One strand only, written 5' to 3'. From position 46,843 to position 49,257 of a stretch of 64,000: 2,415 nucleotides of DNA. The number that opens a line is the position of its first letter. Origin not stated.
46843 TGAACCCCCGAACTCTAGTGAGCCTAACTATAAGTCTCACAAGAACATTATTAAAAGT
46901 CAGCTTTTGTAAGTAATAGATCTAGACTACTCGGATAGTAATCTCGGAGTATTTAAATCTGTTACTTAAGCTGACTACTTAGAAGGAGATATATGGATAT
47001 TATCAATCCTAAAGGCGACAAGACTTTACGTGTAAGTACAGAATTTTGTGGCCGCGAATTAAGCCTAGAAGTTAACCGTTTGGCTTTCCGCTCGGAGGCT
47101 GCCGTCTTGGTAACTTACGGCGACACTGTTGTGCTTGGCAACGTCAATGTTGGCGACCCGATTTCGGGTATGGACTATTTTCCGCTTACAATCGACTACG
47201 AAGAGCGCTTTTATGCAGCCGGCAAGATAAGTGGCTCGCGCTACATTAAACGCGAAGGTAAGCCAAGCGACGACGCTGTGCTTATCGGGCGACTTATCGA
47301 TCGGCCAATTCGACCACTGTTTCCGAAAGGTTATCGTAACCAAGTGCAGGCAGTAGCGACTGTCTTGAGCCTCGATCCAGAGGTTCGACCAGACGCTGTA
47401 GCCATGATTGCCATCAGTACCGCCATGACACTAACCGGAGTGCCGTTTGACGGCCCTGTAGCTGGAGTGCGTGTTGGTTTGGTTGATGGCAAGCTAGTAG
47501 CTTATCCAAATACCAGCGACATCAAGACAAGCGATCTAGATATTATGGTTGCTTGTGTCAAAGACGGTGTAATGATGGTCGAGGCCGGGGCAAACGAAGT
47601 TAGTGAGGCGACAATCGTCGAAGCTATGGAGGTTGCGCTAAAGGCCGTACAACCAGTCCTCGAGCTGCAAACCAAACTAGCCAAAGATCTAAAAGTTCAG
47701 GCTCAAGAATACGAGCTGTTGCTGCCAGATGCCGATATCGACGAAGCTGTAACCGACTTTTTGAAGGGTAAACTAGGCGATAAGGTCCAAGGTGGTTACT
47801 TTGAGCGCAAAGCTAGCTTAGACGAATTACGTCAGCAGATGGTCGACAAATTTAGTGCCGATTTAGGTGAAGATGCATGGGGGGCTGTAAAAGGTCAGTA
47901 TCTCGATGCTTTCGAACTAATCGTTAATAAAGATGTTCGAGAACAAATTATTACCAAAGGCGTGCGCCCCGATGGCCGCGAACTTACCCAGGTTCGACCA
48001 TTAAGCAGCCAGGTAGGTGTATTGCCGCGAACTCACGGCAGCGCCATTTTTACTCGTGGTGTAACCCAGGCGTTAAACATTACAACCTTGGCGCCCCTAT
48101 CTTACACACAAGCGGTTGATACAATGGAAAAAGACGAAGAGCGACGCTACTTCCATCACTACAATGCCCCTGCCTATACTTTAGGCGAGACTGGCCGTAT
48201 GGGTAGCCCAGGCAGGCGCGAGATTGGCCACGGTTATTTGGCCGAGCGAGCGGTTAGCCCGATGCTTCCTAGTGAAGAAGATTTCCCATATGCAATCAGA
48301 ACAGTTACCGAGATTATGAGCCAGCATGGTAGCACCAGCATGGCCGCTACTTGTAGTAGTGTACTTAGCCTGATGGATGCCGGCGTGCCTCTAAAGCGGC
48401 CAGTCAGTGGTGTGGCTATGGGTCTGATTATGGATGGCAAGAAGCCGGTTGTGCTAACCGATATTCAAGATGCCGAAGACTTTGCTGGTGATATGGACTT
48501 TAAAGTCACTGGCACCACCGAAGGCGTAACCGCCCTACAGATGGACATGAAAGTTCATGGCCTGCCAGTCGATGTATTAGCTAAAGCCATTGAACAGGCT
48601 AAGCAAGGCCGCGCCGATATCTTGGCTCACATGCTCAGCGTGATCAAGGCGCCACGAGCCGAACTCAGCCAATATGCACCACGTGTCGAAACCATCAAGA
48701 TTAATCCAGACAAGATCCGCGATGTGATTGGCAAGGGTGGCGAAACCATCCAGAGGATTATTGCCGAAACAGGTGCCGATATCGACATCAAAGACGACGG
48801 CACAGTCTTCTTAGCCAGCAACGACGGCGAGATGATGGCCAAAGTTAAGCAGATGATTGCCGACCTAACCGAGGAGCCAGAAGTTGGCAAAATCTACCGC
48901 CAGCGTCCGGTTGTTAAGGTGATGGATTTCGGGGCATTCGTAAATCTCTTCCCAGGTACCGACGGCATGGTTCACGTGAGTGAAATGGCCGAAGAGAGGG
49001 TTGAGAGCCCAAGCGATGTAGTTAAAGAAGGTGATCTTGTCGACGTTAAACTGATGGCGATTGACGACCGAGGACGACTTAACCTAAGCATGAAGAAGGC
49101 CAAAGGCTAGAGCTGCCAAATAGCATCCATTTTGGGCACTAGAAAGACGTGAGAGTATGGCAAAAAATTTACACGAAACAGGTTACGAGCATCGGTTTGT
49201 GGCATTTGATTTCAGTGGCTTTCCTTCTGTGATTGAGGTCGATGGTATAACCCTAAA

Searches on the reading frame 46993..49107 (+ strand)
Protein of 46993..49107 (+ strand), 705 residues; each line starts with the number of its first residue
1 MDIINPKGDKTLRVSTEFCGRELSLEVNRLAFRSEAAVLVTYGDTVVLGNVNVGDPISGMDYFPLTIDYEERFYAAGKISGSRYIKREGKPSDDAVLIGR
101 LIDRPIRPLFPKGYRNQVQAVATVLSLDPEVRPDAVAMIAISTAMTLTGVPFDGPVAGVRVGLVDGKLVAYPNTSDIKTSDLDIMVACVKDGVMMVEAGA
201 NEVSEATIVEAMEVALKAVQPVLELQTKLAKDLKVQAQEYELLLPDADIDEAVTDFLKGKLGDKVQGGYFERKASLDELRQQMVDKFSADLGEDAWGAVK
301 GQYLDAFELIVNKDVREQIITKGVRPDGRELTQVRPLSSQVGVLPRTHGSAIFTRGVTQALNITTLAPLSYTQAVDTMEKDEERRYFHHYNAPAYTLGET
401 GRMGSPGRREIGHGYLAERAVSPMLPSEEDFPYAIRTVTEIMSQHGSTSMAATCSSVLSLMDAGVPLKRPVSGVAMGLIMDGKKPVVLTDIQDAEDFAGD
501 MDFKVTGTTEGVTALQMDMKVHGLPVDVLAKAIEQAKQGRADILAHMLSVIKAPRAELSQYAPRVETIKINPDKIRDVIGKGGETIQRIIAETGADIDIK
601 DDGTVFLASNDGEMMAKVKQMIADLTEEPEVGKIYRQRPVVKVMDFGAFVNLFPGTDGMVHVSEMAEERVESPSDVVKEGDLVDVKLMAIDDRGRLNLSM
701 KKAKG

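Call 11: find_related_loci(query=window:46993-49107:+, collection=genome_contigs, flank=4000)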
Query window:46993-49107:+ (705 aa) in genome_contigs; peptide patterns used: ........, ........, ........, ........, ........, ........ (x = any residue, [..] = any of these).
600 stretches matched a pattern (row limit reached: there are more); 581 encode a relative of the query (tblastn E <= 1e-3); the best 80 are kept; 80 distinct loci.
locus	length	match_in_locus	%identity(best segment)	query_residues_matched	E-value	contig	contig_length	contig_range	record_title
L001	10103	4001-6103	67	4-703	0e+0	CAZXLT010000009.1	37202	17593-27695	MAG TPA_asm: uncultured Candidatus Saccharibacteria bacterium isolate SRP342105_co1_432 genome assembly, contig: NODE_14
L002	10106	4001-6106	67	2-703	0e+0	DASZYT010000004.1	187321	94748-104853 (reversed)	MAG TPA_asm: Candidatus Saccharimonadales bacterium isolate SMAG_U6217 k141_1042231, whole genome shotgun sequence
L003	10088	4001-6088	69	4-701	0e+0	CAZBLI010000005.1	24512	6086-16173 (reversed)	MAG TPA_asm: uncultured Candidatus Saccharibacteria bacterium isolate binchicken_co118_5 genome assembly, contig: NODE_1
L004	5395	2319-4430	68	2-703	0e+0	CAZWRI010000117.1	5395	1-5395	MAG TPA_asm: uncultured Candidatus Saccharibacteria bacterium isolate binchicken_co84_531 genome assembly, contig: k141_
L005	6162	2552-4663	66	1-703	0e+0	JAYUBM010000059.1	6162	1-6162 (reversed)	MAG: bacterium isolate GFS_6762 GFS_6762_58, whole genome shotgun sequence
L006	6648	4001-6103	67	3-703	0e+0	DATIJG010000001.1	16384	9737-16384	MAG TPA_asm: Candidatus Saccharimonadales bacterium isolate SMAG_U15685 k141_494350, whole genome shotgun sequence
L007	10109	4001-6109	68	2-704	0e+0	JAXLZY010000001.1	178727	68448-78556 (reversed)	MAG: Candidatus Saccharimonadales bacterium isolate STL-PAT14 C2.246.fa-1, whole genome shotgun sequence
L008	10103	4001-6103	65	4-703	0e+0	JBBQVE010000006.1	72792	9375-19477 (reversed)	MAG: Candidatus Saccharimonadales bacterium isolate Co_metawrap_1981 Cmw_1981_k141_29070702_length_72792_cov_15.9992, wh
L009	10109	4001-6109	67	3-704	0e+0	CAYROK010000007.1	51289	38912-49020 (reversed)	MAG TPA_asm: uncultured Candidatus Saccharibacteria bacterium isolate SRP286056_co1_650 genome assembly, contig: NODE_64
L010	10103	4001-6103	67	4-703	0e+0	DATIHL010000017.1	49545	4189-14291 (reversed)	MAG TPA_asm: Candidatus Saccharimonadales bacterium isolate SMAG_U15637 k141_537764, whole genome shotgun sequence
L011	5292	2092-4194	66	4-703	0e+0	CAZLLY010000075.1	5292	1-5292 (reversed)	MAG TPA_asm: uncultured Candidatus Saccharibacteria bacterium isolate SRP342105_co1_320 genome assembly, contig: NODE_22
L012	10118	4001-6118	66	1-704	0e+0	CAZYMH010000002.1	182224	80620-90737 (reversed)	MAG TPA_asm: uncultured Candidatus Saccharibacteria bacterium isolate SRP300315_co1_59 genome assembly, contig: NODE_25_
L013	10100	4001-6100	67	4-704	0e+0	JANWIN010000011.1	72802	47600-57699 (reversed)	MAG: Candidatus Saccharimonadales bacterium isolate CRAIB_MAG42 c_000000074883, whole genome shotgun sequence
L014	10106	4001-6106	67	4-704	0e+0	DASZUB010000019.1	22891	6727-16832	MAG TPA_asm: Candidatus Saccharimonadales bacterium isolate SMAG_U6092 k141_90592, whole genome shotgun sequence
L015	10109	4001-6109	67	3-704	0e+0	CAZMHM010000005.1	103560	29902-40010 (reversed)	MAG TPA_asm: uncultured Candidatus Saccharibacteria bacterium isolate SRP296810_co1_117 genome assembly, contig: NODE_17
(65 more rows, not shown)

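Call 29: find_homologous_proteins(query=window:46993-49107:+, max_evalue=1e-100)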
Query window:46993-49107:+ (705 aa): 8000 proteins with E <= 1e-100 among 8000 candidates; the best 120 are listed.
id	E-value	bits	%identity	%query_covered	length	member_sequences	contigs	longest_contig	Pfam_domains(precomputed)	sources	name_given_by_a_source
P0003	0.0e+0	1547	100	100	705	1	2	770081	PF00013.36,PF03725.21,PF00575.30,PF03726.20,PF01138.28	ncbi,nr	ncbi:polyribonucleotide nucleotidyltransferase [Candidatus Saccharibacteria bacterium]|nr:polyribonu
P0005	0.0e+0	1332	85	100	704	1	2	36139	PF00013.36,PF03725.21,PF00575.30,PF03726.20,PF01138.28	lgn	-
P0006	0.0e+0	1251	80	100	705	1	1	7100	PF00013.36,PF03725.21,PF00575.30,PF01138.28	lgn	-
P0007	0.0e+0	1172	77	100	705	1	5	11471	PF00013.36,PF03725.21,PF00575.30,PF01138.28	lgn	-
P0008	0.0e+0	1129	73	100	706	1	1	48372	PF00013.36,PF03725.21,PF00575.30,PF01138.28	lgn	-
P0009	0.0e+0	1081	70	100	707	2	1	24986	PF00013.36,PF03725.21,PF00575.30,PF01138.28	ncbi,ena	-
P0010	0.0e+0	1071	69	100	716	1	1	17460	PF00013.36,PF03725.21,PF00575.30,PF03726.20,PF01138.28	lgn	-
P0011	0.0e+0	1068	67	99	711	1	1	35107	PF00013.36,PF03725.21,PF00575.30,PF03726.20,PF01138.28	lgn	-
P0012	0.0e+0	1064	68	100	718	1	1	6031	PF00013.36,PF03725.21,PF00575.30,PF01138.28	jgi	-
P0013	0.0e+0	1064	68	99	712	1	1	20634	PF00013.36,PF03725.21,PF00575.30,PF01138.28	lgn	-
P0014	0.0e+0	1062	68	100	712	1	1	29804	PF00013.36,PF03725.21,PF00575.30,PF03726.20,PF01138.28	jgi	jgi:polyribonucleotide nucleotidyltransferase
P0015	0.0e+0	1062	69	99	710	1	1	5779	PF00013.36,PF03725.21,PF00575.30,PF01138.28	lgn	-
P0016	0.0e+0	1061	68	100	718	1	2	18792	PF00013.36,PF03725.21,PF00575.30,PF01138.28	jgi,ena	-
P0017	0.0e+0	1061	68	100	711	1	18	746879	PF00013.36,PF03725.21,PF00575.30,PF01138.28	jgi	jgi:polyribonucleotide nucleotidyltransferase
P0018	0.0e+0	1060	68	100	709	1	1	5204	PF00013.36,PF03725.21,PF00575.30,PF03726.20,PF01138.28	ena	-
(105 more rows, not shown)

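Call 30: find_encoding_contigs(protein=P0005, flank=5000, max_places=3)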
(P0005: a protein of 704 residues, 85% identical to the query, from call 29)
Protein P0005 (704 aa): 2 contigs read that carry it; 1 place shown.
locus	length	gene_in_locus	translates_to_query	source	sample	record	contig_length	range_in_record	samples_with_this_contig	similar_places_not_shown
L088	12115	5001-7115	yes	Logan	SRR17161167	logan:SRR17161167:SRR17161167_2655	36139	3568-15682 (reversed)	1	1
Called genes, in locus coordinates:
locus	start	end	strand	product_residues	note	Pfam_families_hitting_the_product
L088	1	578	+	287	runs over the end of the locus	PF01149:Fapy_DNA_glyco, PF06831:H2TH, PF06827:zf-FPG_IleRS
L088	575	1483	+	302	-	PF06144:DNA_pol3_delta (weak), PF21694:DNA_pol3_delta_C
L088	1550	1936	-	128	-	PF01649:Ribosomal_S20p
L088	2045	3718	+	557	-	-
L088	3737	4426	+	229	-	PF01509:TruB_N, PF16198:TruB_C_2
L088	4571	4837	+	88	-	PF00312:Ribosomal_S15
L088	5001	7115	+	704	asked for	PF01138:RNase_PH, PF03725:RNase_PH_C, PF03726:PNPase (weak), PF01138:RNase_PH, PF00013:KH_1, PF00575:S1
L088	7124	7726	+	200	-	PF03167:UDG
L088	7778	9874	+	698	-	PF00753:Lactamase_B, PF23023:Anti-Pycsar_Apyc1 (weak), PF12706:Lactamase_B_2 (weak), PF22505:RNase_J_b_CASP, PF17770:RNase_J_C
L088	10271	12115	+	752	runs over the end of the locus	PF13491:FtsK_4TM, PF17854:FtsK_alpha, PF01580:FtsK_SpoIIIE, PF09397:FtsK_gamma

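Call 31: find_encoding_contigs(protein=P0006, flank=5000, max_places=3)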
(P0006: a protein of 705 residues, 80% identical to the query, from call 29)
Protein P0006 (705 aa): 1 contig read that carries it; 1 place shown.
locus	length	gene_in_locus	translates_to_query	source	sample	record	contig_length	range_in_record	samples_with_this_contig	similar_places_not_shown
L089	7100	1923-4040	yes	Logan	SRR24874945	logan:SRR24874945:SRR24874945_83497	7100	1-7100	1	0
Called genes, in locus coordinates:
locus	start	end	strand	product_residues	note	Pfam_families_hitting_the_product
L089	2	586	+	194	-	?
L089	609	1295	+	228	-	PF01509:TruB_N, PF16198:TruB_C_2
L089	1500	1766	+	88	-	PF00312:Ribosomal_S15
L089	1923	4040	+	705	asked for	PF01138:RNase_PH, PF03725:RNase_PH_C, PF01138:RNase_PH, PF00013:KH_1, PF00575:S1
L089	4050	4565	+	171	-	PF13302:Acetyltransf_3, PF00583:Acetyltransf_1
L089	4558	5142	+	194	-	PF03167:UDG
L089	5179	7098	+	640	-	?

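Call 32: find_encoding_contigs(protein=P0007, flank=5000, max_places=5)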
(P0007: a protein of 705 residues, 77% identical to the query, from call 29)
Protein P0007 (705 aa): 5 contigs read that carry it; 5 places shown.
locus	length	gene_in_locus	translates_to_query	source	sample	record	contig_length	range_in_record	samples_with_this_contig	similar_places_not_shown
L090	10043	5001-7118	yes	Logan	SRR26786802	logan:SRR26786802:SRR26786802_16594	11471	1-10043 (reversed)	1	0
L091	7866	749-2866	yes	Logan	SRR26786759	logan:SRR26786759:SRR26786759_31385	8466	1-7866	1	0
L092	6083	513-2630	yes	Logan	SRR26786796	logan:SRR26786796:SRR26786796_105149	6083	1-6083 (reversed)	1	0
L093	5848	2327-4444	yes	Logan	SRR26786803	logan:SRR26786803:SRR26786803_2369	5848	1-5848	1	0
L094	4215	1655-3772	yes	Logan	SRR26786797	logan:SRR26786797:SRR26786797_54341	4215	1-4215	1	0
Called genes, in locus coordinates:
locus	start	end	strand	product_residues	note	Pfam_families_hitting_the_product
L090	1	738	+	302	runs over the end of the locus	PF06144:DNA_pol3_delta (weak), PF21694:DNA_pol3_delta_C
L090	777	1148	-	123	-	PF01649:Ribosomal_S20p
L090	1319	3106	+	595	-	-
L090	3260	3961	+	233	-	PF01509:TruB_N, PF16198:TruB_C_2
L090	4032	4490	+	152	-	-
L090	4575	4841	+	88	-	PF00312:Ribosomal_S15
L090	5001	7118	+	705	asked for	PF01138:RNase_PH, PF03725:RNase_PH_C, PF01138:RNase_PH, PF00013:KH_1, PF00575:S1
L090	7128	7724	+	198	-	PF03167:UDG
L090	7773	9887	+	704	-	PF00753:Lactamase_B, PF12706:Lactamase_B_2 (weak), PF23023:Anti-Pycsar_Apyc1 (weak), PF22505:RNase_J_b_CASP, PF17770:RNase_J_C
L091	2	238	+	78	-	?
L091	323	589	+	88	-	PF00312:Ribosomal_S15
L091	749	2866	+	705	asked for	PF01138:RNase_PH, PF03725:RNase_PH_C, PF01138:RNase_PH, PF00013:KH_1, PF00575:S1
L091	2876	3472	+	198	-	PF03167:UDG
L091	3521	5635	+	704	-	PF00753:Lactamase_B, PF12706:Lactamase_B_2 (weak), PF23023:Anti-Pycsar_Apyc1 (weak), PF22505:RNase_J_b_CASP, PF17770:RNase_J_C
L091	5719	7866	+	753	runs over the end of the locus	PF13491:FtsK_4TM (weak), PF17854:FtsK_alpha, PF01580:FtsK_SpoIIIE, PF09397:FtsK_gamma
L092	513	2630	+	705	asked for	PF01138:RNase_PH, PF03725:RNase_PH_C, PF01138:RNase_PH, PF00013:KH_1, PF00575:S1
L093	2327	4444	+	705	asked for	PF01138:RNase_PH, PF03725:RNase_PH_C, PF01138:RNase_PH, PF00013:KH_1, PF00575:S1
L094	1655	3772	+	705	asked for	PF01138:RNase_PH, PF03725:RNase_PH_C, PF01138:RNase_PH, PF00013:KH_1, PF00575:S1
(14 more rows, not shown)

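Call 33: find_encoding_contigs(protein=P0008, flank=5000, max_places=3)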
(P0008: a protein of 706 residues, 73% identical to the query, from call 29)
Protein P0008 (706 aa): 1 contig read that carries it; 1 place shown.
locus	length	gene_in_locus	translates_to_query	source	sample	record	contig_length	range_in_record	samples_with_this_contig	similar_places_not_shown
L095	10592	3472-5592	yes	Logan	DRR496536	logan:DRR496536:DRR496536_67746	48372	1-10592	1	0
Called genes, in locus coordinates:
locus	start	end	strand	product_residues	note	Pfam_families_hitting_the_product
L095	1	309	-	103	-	?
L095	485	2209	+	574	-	-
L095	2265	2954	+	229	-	PF01509:TruB_N, PF16198:TruB_C_2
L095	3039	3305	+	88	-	PF00312:Ribosomal_S15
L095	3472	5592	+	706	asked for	PF01138:RNase_PH, PF03725:RNase_PH_C, PF01138:RNase_PH, PF00013:KH_1, PF00575:S1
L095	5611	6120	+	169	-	PF13302:Acetyltransf_3, PF00583:Acetyltransf_1 (weak)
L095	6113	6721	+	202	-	PF03167:UDG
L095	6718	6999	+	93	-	-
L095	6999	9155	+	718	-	PF23023:Anti-Pycsar_Apyc1 (weak), PF00753:Lactamase_B, PF12706:Lactamase_B_2 (weak), PF22505:RNase_J_b_CASP, PF17770:RNase_J_C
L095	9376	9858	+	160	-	-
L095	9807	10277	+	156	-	-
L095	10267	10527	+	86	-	PF17770:RNase_J_C (weak)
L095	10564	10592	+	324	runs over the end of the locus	PF00459:Inositol_P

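Call 91: find_encoding_contigs(protein=P0009, flank=3500, max_places=2)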
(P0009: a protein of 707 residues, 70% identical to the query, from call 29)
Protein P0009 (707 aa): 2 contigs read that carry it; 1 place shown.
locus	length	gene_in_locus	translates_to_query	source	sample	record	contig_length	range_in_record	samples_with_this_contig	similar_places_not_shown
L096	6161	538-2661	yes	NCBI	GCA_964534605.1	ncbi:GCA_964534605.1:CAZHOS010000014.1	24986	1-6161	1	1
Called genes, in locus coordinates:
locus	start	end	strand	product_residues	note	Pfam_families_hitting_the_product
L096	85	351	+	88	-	PF00312:Ribosomal_S15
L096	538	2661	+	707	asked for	PF01138:RNase_PH, PF03725:RNase_PH_C (weak), PF01138:RNase_PH, PF00013:KH_1, PF00575:S1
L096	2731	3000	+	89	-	PF00575:S1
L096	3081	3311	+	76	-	-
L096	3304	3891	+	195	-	PF03167:UDG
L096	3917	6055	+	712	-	PF23023:Anti-Pycsar_Apyc1 (weak), PF00753:Lactamase_B, PF22505:RNase_J_b_CASP, PF17770:RNase_J_C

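Call 92: find_encoding_contigs(protein=P0010, flank=3500, max_places=2)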
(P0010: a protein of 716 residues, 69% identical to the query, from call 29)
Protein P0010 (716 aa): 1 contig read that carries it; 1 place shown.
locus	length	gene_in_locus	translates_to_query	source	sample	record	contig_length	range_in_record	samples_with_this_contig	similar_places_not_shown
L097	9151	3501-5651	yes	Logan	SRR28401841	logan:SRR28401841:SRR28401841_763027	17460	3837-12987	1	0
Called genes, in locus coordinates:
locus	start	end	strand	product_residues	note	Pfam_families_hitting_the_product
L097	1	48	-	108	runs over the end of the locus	PF01649:Ribosomal_S20p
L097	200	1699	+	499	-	-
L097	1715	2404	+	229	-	PF01509:TruB_N, PF16198:TruB_C_2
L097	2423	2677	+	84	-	-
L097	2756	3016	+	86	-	-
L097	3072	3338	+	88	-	PF00312:Ribosomal_S15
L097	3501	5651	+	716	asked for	PF01138:RNase_PH, PF03725:RNase_PH_C, PF03726:PNPase (weak), PF01138:RNase_PH, PF00013:KH_1, PF00575:S1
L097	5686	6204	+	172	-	PF03167:UDG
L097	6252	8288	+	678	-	PF00753:Lactamase_B, PF23023:Anti-Pycsar_Apyc1 (weak), PF12706:Lactamase_B_2 (weak), PF22505:RNase_J_b_CASP, PF17770:RNase_J_C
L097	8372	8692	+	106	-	-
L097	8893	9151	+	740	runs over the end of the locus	PF13491:FtsK_4TM, PF17854:FtsK_alpha, PF01580:FtsK_SpoIIIE, PF09397:FtsK_gamma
